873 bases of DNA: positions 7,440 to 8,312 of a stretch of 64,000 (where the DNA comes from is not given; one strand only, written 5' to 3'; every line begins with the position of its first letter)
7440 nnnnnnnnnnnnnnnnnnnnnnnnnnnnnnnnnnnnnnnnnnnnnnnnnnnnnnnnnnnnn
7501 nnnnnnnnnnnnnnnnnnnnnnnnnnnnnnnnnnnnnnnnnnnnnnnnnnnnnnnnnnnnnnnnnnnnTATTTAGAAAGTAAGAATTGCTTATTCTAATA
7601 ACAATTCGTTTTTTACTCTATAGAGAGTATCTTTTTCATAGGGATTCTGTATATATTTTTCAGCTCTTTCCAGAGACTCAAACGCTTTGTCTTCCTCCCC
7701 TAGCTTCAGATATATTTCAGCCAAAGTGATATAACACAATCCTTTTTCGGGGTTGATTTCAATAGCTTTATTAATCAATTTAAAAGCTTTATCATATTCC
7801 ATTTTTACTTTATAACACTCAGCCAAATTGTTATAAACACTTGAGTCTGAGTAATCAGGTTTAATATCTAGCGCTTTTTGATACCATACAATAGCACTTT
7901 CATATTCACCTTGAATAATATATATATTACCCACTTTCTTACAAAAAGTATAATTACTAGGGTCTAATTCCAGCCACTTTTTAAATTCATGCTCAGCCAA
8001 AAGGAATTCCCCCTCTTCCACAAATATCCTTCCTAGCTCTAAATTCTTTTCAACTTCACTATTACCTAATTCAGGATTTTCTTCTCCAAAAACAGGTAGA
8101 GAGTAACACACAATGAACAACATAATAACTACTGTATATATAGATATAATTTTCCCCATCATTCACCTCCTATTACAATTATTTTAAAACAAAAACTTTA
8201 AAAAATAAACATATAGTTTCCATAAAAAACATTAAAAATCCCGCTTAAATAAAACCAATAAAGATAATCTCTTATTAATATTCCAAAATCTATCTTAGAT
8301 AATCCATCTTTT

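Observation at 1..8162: Radical-SAM-dense accessory cluster with UbiA-type prenyltransferase and GT-C glycosyltransferase (candidate novel lipid/lipid-linked glycan tailoring system)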

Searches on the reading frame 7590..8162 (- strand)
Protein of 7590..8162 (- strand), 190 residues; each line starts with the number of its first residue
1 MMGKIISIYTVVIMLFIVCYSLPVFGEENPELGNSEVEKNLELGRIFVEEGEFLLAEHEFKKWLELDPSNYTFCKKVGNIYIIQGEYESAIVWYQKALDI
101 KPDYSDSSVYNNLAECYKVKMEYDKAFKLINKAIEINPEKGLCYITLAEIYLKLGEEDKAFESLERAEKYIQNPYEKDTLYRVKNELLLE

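Call 6: search_protein_families(library=pfam, proteins=[window:7590-8162:-], max_evalue=0.01)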
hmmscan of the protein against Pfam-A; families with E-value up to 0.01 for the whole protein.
window:7590-8162:- (190 aa): 27 families (the best 25 are shown)
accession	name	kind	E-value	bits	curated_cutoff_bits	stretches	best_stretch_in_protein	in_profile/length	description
PF00515.34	TPR_1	-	4.9e-22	77.2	27.8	2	78-104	8-34/34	Tetratricopeptide repeat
PF07719.23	TPR_2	-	2.2e-20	71.4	27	2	76-104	6-34/34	Tetratricopeptide repeat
PF13181.12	TPR_8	-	2.4e-19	68.2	25.7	3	78-104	8-34/34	Tetratricopeptide repeat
PF13424.12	TPR_12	-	2e-15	57.2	30.1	2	108-168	4-72/77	Tetratricopeptide repeat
PF13414.12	TPR_11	-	7.1e-15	54.9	26.8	1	78-115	1-36/42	TPR repeat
PF13431.12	TPR_17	-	2.3e-14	52.8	24.4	1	130-160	2-32/34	Tetratricopeptide repeat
PF14559.12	TPR_19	-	4.7e-12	46.5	25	2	123-173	7-57/68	Tetratricopeptide repeat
PF13428.12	TPR_14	-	1.9e-11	43.9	23.5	0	144-174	4-32/44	Tetratricopeptide repeat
PF12895.13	ANAPC3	-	1.8e-09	38.1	27.2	1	84-166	2-81/82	Anaphase-promoting complex, cyclosome, subunit 3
PF13432.12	TPR_16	-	3.7e-09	37.3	32.7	1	41-104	1-64/65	Tetratricopeptide repeat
PF25068.1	ARM_TT21_4th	-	9.9e-08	32.8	30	2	75-139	3-64/153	Tetratricopeptide repeat protein 21 forth ARM domain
PF13176.12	TPR_7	-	1.4e-07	31.5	27.9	0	77-106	5-34/36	Tetratricopeptide repeat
PF12569.14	NatA_aux_su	-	4.7e-06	26.3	33.3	1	109-169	194-254/515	N-terminal acetyltransferase A, auxiliary subunit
PF13374.12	TPR_10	-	9e-06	26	27.5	0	78-100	9-31/42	Tetratricopeptide repeat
PF12968.13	DUF3856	-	1.6e-05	25.3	27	1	108-172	23-86/143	Domain of Unknown Function (DUF3856)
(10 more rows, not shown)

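Call 7: search_protein_families(library=ncbifam, proteins=[window:7590-8162:-], max_evalue=0.01)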
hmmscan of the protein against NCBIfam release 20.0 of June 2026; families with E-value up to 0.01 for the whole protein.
window:7590-8162:- (190 aa): 35 families (the best 25 are shown)
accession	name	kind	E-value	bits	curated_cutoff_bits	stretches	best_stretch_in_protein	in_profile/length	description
TIGR02521.1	type_IV_pilW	equivalog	1.2e-14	54.5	154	2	11-112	4-104/234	type IV pilus biogenesis/stability protein PilW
TIGR02552.1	LcrH_SycD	equivalog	1.5e-13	50.6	104.8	2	47-140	28-119/136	SycD/LcrH family type III secretion system chaperone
TIGR02917.1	PEP_TPR_lipo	equivalog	5e-13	47.8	312.2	1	43-167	369-863/899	XrtA/PEP-CTERM system TPR-repeat protein PrsT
NF047558.1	TPR_END_plus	domain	2.1e-12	46.8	32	1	110-139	2-31/56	TPR end-of-group domain-containing protein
NF040959.1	MamA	equivalog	4.5e-12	45.8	200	1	34-168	68-200/204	magnetosome protein MamA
NF002725.1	PRK02603.1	equivalog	4.6e-10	39.8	143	1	84-172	48-137/173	photosystem I assembly protein Ycf3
NF033762.1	social_mot_Tgl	equivalog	1.5e-09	37.5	225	1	56-164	85-193/252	social motility TPR repeat lipoprotein Tgl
NF053520.1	HK_Porph_FimS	equivalog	3.2e-09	35.6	600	1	76-139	129-196/618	sensor histidine kinase FimS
TIGR00990.1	3a0801s09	subfamily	2.6e-08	33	757.25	2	120-174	344-396/615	mitochondrial import receptor subunit TOM70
NF053779.1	BT3442_fam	equivalog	3.9e-08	32.5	940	1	106-167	221-282/563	BT3442 family protein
NF033758.1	gliding_GltE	equivalog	1e-06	28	225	1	57-167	72-179/411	adventurous gliding motility TPR repeat lipoprotein GltE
NF047507.1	TPR_BatC_Lepto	exception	1.2e-06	28.2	175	0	77-106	102-131/214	TPR repeat-containing protein BatC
NF008756.0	PRK11788.1-4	equivalog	2.3e-06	26.9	474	1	56-164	199-305/389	lipopolysaccharide assembly protein LapB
NF047371.1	FlcA_CTERM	equivalog_domain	2.3e-06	26.4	300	1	75-175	442-541/646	periplasmic flagellar collar protein FlcA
NF008391.2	PRK11189.1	equivalog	3.9e-06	26.6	250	1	85-148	79-140/297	lipoprotein NlpI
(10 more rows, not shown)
